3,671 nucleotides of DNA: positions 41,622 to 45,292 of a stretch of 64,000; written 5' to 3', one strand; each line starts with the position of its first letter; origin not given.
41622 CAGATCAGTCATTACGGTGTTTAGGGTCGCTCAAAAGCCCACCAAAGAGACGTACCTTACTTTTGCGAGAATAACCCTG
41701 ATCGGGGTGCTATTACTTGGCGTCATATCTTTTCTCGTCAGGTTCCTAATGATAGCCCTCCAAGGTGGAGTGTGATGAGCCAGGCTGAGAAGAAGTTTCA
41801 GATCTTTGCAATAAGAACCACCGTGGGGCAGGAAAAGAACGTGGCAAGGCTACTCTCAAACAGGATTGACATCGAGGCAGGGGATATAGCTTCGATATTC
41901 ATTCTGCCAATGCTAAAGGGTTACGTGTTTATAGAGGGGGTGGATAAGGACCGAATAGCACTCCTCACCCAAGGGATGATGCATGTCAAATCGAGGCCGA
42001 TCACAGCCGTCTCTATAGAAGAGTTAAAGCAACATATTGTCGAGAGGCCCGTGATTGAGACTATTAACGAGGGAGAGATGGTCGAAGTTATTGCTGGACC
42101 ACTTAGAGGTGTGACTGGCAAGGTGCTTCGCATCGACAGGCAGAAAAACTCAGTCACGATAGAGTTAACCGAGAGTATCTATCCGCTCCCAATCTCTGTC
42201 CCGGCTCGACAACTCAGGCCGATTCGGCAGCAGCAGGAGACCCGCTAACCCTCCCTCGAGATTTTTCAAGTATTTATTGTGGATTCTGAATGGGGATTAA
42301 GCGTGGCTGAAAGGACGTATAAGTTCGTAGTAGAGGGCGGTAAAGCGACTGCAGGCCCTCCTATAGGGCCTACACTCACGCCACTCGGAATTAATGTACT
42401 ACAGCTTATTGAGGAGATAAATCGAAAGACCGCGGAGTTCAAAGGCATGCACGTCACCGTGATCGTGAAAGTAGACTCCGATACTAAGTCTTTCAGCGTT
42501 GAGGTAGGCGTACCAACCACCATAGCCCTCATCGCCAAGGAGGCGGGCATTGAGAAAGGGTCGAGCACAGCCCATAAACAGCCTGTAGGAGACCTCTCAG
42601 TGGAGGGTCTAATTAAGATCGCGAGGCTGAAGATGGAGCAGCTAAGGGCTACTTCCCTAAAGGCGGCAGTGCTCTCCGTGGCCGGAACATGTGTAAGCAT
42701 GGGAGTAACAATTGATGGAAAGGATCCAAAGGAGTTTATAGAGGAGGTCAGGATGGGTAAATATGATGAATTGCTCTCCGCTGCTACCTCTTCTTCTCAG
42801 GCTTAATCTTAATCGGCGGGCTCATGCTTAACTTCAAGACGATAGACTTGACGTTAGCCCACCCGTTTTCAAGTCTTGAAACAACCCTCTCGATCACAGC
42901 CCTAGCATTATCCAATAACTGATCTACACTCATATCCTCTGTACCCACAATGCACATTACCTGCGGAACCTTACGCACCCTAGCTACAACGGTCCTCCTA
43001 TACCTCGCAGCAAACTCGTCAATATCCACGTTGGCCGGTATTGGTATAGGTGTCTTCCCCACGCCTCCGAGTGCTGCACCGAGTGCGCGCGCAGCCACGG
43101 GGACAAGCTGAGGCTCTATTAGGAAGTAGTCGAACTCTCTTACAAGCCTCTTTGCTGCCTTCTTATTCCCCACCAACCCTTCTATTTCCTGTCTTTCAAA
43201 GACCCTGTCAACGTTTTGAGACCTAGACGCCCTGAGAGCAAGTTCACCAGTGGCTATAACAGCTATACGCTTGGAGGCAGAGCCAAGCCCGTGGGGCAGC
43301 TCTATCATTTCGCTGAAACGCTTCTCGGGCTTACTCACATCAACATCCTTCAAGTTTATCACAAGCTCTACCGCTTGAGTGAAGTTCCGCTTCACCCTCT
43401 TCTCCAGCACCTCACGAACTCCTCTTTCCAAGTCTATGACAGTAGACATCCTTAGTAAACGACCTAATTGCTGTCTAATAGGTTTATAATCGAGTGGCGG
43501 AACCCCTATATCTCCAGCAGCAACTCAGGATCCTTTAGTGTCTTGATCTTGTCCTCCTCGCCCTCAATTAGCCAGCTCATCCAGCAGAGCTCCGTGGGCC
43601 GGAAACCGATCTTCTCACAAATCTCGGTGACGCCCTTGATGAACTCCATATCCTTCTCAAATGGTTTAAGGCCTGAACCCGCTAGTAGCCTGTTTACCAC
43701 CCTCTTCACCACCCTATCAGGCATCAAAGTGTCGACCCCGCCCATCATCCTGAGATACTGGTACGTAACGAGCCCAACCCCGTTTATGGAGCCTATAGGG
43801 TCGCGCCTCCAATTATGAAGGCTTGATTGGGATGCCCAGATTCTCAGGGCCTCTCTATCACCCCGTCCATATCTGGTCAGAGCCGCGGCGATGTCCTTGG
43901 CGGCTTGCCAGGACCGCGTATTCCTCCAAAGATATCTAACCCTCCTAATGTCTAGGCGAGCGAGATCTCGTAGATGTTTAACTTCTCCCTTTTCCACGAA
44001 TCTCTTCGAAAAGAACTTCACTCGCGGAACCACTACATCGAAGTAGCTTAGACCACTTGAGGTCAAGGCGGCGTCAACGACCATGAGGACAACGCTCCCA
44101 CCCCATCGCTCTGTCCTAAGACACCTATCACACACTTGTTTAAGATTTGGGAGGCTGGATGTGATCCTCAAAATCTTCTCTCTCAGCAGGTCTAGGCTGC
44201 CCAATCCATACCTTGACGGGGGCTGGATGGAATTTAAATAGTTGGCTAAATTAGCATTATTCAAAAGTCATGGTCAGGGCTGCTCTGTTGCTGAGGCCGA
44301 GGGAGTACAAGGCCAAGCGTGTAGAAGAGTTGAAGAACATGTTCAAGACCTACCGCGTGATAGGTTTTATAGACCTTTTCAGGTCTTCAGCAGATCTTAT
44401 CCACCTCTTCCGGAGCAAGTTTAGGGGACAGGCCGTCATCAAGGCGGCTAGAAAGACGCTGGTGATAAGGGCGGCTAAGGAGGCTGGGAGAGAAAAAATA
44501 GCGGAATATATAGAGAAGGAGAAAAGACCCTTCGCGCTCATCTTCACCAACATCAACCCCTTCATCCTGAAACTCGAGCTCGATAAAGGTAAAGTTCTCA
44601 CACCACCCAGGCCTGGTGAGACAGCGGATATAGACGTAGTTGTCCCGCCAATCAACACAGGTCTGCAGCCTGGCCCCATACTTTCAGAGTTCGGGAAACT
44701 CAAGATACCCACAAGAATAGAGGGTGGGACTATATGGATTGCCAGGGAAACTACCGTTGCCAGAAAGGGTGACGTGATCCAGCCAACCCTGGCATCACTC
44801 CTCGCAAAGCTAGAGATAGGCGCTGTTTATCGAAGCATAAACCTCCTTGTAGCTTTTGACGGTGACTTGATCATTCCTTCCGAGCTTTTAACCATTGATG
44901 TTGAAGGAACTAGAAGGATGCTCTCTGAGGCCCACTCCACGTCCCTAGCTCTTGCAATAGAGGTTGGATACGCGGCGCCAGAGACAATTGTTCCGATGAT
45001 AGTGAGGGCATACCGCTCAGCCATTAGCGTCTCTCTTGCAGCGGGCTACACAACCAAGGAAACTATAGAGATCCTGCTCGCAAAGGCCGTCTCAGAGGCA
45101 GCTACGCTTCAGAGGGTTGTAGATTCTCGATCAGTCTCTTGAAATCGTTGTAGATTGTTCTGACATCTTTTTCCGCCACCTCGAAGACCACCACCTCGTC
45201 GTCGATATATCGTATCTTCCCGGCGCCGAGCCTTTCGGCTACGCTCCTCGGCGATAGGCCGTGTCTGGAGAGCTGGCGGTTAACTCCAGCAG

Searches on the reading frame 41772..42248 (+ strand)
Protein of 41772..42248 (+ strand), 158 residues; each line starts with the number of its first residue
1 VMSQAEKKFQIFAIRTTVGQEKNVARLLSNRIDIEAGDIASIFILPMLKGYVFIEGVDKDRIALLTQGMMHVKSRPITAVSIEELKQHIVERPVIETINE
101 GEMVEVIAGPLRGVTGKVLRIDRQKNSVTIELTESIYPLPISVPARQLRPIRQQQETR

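Call 67: search_protein_families(library=pfam, proteins=[window:41772-42248:+], max_evalue=0.00001)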
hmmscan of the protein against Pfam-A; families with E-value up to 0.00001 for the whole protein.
window:41772-42248:+ (158 aa): 3 families
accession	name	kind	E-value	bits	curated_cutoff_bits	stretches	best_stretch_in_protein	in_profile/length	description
PF03439.18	Spt5-NGN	-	1.7e-18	66.8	22.4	1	10-87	1-82/84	Early transcription elongation factor of RNA pol II, NGN section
PF00467.35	KOW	-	6.8e-09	35.6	22.3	1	101-131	2-32/32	KOW motif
PF23284.2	KOW2_Spt5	-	2e-08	34.4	28.9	1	101-149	2-48/50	Transcription elongation factor SPT5, second KOW domain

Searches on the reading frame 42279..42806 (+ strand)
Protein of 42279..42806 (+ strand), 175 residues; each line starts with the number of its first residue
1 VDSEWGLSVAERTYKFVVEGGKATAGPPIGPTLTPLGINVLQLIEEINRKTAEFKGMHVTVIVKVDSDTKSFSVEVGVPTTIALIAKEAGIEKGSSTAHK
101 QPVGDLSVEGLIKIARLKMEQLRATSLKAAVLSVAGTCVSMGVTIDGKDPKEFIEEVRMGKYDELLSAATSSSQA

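Call 67: search_protein_families(library=pfam, proteins=[window:42279-42806:+], max_evalue=0.00001)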
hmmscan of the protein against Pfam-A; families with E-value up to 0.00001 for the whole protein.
window:42279-42806:+ (175 aa): 2 families
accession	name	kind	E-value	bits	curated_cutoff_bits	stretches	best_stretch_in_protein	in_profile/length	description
PF00298.24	Ribosomal_L11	-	7e-21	74.9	21.4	1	78-145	2-69/69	Ribosomal protein L11, RNA binding domain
PF03946.19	Ribosomal_L11_N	-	9.8e-20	70.5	32.9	1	15-72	2-58/58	Ribosomal protein L11, N-terminal domain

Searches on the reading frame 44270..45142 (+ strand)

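Call 67: search_protein_families(library=pfam, proteins=[window:44270-45142:+], max_evalue=0.00001)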
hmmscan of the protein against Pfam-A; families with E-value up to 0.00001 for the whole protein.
window:44270-45142:+ (290 aa): 2 families
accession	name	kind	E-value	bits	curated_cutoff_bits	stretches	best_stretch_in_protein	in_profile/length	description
PF17777.6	RL10P_insert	-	8.6e-20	70.9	29.1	1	114-183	2-71/71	Insertion domain in 60S ribosomal protein L10P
PF00466.25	Ribosomal_L10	-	2e-12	47.4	22.8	1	10-101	2-92/100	Ribosomal protein L10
